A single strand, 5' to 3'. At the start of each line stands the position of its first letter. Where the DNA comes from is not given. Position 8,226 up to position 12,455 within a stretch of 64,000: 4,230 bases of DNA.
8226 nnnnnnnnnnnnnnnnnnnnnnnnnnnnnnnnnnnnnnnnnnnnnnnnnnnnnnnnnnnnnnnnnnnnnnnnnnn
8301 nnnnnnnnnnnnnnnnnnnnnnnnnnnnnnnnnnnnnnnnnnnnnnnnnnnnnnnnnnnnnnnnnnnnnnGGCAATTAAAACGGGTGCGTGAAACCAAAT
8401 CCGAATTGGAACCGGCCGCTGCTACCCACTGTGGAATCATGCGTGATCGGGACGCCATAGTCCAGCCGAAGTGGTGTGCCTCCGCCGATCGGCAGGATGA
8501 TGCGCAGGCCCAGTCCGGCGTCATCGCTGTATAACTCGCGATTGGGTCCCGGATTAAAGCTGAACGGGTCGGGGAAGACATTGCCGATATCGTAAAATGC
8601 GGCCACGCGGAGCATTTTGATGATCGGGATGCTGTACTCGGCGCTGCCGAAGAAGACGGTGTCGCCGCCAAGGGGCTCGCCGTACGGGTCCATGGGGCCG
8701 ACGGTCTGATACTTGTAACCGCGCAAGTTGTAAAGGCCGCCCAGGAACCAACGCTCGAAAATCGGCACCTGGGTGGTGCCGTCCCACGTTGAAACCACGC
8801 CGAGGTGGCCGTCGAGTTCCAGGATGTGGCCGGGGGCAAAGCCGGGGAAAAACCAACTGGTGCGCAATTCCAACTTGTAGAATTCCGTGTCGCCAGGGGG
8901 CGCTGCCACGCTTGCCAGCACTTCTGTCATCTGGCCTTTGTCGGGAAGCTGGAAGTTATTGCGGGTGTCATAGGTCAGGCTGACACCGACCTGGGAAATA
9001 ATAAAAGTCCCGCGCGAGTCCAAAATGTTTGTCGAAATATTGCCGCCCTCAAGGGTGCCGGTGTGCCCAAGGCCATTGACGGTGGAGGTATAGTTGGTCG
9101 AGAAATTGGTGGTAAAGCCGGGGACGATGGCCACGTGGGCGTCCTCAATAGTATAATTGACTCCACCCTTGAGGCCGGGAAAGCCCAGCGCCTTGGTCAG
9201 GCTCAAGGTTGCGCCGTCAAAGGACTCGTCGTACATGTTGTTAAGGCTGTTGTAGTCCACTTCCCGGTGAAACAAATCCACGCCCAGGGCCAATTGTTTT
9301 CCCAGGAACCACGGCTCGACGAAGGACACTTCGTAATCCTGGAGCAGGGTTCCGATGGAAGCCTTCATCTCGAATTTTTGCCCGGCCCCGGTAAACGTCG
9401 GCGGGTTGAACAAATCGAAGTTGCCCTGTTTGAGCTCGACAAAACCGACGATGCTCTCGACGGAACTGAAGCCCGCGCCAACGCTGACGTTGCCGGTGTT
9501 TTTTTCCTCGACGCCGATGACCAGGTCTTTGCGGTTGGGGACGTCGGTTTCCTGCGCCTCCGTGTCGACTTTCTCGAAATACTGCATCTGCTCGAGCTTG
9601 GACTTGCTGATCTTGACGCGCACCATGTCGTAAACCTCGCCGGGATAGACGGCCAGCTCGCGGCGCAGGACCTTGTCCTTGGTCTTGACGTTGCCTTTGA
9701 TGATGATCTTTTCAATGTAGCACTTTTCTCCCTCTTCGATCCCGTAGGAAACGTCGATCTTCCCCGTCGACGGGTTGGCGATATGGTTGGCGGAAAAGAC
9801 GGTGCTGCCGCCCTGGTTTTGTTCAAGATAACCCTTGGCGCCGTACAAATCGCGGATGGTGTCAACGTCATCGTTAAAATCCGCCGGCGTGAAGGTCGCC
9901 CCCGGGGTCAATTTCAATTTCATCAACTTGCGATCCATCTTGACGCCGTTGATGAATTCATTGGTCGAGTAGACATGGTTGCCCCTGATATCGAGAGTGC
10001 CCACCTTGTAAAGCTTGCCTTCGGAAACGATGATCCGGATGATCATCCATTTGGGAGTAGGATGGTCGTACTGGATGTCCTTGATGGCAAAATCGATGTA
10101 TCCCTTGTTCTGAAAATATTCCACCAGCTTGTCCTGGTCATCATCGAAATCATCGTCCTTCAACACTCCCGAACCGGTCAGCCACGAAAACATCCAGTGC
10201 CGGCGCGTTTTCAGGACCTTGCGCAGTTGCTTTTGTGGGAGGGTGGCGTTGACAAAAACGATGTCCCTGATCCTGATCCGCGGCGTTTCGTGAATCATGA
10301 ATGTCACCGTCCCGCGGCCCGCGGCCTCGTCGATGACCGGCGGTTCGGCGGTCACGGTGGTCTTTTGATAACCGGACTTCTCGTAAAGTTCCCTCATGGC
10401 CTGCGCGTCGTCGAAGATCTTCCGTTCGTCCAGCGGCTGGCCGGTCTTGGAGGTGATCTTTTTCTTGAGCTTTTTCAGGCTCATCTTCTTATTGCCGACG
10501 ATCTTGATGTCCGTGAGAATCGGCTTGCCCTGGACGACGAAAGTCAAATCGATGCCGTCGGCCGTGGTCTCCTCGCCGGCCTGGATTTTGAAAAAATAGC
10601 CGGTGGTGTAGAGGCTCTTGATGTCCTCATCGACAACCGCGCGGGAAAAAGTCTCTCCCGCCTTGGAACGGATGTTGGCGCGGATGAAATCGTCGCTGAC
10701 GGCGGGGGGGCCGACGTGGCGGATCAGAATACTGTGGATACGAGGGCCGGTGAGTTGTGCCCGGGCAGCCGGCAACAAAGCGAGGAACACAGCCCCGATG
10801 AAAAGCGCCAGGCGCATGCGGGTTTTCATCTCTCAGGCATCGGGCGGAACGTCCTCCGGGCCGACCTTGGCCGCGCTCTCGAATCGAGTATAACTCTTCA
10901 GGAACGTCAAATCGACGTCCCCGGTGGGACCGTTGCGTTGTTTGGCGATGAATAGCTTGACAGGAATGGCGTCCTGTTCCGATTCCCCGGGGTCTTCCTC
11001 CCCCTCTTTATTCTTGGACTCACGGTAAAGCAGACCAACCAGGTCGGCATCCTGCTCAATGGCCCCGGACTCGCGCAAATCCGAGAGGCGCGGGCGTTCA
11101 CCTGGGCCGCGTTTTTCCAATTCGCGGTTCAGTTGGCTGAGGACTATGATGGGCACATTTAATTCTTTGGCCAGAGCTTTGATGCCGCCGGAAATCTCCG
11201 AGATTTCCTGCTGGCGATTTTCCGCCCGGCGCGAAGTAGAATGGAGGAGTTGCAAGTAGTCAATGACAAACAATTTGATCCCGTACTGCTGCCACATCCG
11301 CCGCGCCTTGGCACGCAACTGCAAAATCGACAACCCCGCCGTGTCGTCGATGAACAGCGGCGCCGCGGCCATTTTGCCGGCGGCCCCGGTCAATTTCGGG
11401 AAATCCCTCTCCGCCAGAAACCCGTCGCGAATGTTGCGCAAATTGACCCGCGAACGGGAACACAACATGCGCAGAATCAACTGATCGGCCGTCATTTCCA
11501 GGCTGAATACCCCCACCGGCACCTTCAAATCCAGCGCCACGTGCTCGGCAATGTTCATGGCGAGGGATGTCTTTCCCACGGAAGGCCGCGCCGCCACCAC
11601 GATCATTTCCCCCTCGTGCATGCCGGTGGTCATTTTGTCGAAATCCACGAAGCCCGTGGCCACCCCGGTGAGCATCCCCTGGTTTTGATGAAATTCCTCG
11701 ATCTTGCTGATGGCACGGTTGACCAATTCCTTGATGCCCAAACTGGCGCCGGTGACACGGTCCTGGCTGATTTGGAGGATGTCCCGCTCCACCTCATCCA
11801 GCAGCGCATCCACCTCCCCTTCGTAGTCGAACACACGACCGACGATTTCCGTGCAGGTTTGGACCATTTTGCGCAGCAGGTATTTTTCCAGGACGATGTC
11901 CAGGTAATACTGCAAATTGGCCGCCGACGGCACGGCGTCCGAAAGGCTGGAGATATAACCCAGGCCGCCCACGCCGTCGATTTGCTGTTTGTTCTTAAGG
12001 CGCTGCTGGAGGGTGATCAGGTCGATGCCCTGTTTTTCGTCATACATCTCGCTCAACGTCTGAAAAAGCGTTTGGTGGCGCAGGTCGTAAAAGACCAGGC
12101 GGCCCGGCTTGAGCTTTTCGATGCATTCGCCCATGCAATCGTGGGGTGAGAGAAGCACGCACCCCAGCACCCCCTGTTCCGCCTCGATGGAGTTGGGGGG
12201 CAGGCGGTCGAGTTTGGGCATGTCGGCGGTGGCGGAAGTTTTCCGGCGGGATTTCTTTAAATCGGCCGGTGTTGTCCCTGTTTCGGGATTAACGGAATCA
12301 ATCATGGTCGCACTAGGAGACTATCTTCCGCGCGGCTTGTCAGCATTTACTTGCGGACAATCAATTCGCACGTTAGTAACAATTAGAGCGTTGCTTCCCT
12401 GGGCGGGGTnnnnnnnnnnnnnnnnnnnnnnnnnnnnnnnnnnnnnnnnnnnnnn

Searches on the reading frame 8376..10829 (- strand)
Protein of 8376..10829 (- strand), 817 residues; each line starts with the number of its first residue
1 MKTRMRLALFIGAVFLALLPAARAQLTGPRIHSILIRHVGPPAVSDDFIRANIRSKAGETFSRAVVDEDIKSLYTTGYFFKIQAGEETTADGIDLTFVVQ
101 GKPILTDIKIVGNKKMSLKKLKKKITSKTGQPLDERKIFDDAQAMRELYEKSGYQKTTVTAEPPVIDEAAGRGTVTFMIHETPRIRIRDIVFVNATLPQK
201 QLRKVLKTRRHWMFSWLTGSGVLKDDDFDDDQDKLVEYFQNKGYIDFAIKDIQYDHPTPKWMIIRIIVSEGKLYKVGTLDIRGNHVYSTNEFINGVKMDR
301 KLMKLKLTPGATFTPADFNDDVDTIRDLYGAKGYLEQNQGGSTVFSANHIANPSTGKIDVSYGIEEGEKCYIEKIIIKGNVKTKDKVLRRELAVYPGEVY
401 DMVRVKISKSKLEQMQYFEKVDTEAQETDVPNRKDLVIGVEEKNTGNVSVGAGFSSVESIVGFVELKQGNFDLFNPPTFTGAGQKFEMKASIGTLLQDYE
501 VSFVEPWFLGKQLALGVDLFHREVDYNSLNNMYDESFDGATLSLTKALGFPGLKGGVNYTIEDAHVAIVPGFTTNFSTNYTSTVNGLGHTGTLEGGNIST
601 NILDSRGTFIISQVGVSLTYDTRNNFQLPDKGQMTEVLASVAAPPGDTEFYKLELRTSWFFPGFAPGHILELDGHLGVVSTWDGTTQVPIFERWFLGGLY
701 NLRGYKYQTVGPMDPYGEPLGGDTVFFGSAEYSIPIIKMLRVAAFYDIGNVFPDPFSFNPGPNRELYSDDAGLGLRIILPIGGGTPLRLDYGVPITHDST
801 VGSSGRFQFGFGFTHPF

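Call 57: search_protein_families(library=pfam, proteins=[window:8376-10829:-], max_evalue=0.001)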
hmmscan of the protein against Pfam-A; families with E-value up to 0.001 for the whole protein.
window:8376-10829:- (817 aa): 3 families
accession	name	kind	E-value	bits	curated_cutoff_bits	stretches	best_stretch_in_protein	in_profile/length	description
PF01103.29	Omp85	-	2.4e-53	182.2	24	1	479-814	2-324/325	Omp85 superfamily domain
PF07244.20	POTRA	-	5.4e-50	168.4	21.3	5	371-443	2-79/79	Surface antigen variable number repeat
PF08479.16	POTRA_2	-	7e-05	23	24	0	105-164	3-62/76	POTRA domain, ShlB-type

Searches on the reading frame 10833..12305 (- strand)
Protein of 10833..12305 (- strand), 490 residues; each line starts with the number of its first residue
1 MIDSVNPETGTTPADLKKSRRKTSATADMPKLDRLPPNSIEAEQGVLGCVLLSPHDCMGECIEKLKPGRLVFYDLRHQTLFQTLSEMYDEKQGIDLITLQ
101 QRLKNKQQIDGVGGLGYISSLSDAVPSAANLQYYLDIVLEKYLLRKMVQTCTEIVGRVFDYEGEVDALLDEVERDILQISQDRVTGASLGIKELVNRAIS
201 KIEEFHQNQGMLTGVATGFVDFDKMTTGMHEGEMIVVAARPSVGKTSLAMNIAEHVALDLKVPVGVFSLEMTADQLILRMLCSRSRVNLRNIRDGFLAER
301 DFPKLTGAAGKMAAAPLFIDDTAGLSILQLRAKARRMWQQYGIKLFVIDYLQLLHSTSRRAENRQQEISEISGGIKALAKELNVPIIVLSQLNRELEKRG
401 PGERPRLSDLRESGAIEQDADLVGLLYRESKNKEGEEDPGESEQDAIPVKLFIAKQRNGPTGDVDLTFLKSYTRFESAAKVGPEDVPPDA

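Call 57: search_protein_families(library=pfam, proteins=[window:10833-12305:-], max_evalue=0.001)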
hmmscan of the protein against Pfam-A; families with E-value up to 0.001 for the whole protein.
window:10833-12305:- (490 aa): 3 families
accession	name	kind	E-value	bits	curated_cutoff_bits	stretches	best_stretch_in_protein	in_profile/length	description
PF03796.21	DnaB_C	-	1.6e-99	332.9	27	1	214-476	1-254/255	DnaB-like helicase C terminal domain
PF00772.26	DnaB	-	1.1e-26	93.3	23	1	36-140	2-103/103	DnaB-like helicase N terminal domain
PF13481.12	AAA_25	-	6.2e-11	42.7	27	1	230-393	31-191/195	AAA domain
